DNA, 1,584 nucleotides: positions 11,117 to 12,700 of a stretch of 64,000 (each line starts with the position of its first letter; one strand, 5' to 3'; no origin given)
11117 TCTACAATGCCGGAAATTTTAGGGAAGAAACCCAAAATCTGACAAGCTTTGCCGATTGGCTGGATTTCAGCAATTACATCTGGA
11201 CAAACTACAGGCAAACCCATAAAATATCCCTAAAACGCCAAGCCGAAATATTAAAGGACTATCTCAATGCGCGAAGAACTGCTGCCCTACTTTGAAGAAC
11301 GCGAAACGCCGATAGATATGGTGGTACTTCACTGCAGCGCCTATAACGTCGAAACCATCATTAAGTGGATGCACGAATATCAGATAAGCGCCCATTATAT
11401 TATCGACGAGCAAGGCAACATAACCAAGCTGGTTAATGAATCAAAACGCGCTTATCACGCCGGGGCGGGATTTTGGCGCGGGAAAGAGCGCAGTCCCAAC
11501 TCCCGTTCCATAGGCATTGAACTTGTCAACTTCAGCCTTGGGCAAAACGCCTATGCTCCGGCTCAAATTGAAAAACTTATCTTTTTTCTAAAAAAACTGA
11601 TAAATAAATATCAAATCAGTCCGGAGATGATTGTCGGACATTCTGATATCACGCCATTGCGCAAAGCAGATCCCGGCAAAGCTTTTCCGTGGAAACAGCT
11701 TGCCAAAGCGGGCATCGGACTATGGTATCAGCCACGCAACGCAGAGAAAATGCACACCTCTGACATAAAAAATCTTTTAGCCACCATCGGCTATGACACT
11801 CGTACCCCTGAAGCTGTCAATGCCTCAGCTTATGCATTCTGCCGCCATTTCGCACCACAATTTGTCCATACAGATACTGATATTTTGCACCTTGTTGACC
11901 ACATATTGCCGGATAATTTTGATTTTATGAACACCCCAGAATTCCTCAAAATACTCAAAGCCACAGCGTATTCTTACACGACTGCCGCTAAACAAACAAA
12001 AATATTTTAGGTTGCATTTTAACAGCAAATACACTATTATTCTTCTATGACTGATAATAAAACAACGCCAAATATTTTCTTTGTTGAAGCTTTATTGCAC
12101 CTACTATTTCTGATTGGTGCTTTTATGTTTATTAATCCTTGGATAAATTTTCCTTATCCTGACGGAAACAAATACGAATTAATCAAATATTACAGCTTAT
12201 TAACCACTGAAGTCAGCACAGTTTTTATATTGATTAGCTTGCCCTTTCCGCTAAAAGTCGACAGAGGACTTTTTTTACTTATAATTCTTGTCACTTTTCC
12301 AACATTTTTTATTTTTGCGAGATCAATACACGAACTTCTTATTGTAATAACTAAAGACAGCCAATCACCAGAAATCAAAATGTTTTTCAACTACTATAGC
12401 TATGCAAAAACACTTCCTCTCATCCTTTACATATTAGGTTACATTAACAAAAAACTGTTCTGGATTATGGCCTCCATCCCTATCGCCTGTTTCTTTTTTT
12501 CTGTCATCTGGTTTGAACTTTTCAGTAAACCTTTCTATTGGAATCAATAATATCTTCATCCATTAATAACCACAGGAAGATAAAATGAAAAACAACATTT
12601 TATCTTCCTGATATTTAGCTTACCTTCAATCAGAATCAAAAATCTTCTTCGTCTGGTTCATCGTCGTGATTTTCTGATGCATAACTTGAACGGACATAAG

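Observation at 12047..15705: A+T-rich island with a cell-wall-binding protein of unknown catalytic domain, flanked by three paralogous 4-TM proteins (toxin/immunity-like or lysis-cassette-like)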

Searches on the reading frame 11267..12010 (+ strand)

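Call 3: search_protein_families(library=pfam, proteins=[window:11267-12010:+], max_evalue=1)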
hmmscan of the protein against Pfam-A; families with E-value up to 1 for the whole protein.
window:11267-12010:+ (247 aa): 1 family
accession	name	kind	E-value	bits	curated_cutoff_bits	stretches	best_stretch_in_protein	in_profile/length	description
PF01510.30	Amidase_2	-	2.5e-27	96.2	26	1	14-138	3-131/131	N-acetylmuramoyl-L-alanine amidase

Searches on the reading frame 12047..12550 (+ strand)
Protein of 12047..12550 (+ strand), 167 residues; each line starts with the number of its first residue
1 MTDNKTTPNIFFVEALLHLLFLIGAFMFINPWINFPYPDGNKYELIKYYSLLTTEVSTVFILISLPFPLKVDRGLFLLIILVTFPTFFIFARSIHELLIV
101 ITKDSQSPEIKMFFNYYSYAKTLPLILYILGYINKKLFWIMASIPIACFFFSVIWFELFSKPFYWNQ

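Call 3: search_protein_families(library=pfam, proteins=[window:12047-12550:+], max_evalue=1)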
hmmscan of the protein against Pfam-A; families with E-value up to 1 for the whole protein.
window:12047-12550:+ (167 aa): 1 family
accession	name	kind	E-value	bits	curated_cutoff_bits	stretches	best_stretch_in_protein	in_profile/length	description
PF12853.12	NADH_u_ox_C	-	0.17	12.3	25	1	25-58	39-72/89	C-terminal of NADH-ubiquinone oxidoreductase 21 kDa subunit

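Call 4: search_protein_families(library=ncbifam, proteins=[window:12047-12550:+], max_evalue=1)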
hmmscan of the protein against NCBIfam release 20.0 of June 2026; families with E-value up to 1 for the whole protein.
window:12047-12550:+ (167 aa): 0 families

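Call 27: find_homologous_proteins(query=A3, max_evalue=0.001)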
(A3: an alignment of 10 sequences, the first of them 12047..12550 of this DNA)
Query A3 (10 sequences) (167 aa, profile of the alignment): 17 proteins with E <= 0.001 among 7410 candidates.
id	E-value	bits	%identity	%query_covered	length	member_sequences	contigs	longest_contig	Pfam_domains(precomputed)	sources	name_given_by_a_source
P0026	2.4e-51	192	98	100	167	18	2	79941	-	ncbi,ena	-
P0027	5.0e-49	185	72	100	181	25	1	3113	-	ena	-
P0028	3.6e-46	176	75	100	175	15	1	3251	-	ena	-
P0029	1.4e-45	174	72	100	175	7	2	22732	-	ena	-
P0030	1.3e-42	164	31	54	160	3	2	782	-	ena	-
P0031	1.2e-40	158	31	42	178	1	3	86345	-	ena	-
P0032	1.8e-40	157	72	100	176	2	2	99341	-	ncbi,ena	-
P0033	4.7e-37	146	31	10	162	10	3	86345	-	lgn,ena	-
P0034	2.3e-34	137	31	42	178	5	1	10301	-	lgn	-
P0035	1.2e-31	128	48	86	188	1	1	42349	-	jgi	-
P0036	7.0e-31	126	24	76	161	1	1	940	-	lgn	-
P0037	1.3e-30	125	24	23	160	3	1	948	-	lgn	-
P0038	1.8e-30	124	-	-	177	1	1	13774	-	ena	-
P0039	1.2e-28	118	24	23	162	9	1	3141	-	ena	-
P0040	9.1e-27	112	26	43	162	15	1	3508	-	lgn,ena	-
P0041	9.0e-16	77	-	-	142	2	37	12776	-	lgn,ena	-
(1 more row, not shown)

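Call 78: search_protein_families(library=phrogs, proteins=[window:12047-12550:+], max_evalue=0.1)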
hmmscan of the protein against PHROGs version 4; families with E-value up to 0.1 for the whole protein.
window:12047-12550:+ (167 aa): 0 families

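Call 79: find_encoding_contigs(protein=P0041, flank=6000, max_places=4)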
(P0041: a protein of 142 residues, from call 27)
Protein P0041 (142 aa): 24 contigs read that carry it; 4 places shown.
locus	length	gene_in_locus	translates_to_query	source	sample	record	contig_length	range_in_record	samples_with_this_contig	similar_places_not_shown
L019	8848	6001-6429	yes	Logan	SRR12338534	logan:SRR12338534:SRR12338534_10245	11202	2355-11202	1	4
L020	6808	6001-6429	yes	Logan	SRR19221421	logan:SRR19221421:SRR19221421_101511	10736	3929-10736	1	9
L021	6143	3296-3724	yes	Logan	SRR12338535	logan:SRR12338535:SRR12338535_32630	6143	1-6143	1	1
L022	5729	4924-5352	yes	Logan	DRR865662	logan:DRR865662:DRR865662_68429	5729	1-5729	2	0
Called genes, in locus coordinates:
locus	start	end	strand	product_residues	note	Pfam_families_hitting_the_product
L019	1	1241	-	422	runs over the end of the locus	PF02515:CoA_transf_3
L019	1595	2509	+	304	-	-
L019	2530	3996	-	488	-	PF01471:PG_binding_1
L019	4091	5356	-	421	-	-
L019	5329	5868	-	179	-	PF15607:Ntox44 (weak)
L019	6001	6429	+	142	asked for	-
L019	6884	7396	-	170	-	PF03167:UDG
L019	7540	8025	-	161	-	-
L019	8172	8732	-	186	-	-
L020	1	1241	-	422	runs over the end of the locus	PF02515:CoA_transf_3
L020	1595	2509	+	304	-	-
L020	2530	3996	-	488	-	PF01471:PG_binding_1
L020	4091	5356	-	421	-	-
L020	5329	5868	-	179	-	PF15607:Ntox44 (weak)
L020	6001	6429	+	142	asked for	-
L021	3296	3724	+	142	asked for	-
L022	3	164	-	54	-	?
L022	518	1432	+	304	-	-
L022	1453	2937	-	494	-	PF01471:PG_binding_1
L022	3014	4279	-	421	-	-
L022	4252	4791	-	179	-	PF15607:Ntox44 (weak)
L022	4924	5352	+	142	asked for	-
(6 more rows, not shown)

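Call 125: search_solved_structures(query=A8, max_evalue=1)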
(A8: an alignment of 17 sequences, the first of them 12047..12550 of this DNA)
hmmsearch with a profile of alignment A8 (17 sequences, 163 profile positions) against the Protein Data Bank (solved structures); distinct sequences matched with E-value up to 1: 2.
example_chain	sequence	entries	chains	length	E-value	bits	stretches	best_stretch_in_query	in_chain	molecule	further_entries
8jj8_F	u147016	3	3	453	0.046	17.2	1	60-121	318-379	Beta-2 adrenergic receptor,Soluble cytochrome b562 | Beta-2 adrenergic receptor,Beta-2 adrenergic receptor,Soluble cytochrome b562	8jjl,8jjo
4kpp_A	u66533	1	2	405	0.15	15.5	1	21-93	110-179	Putative uncharacterized protein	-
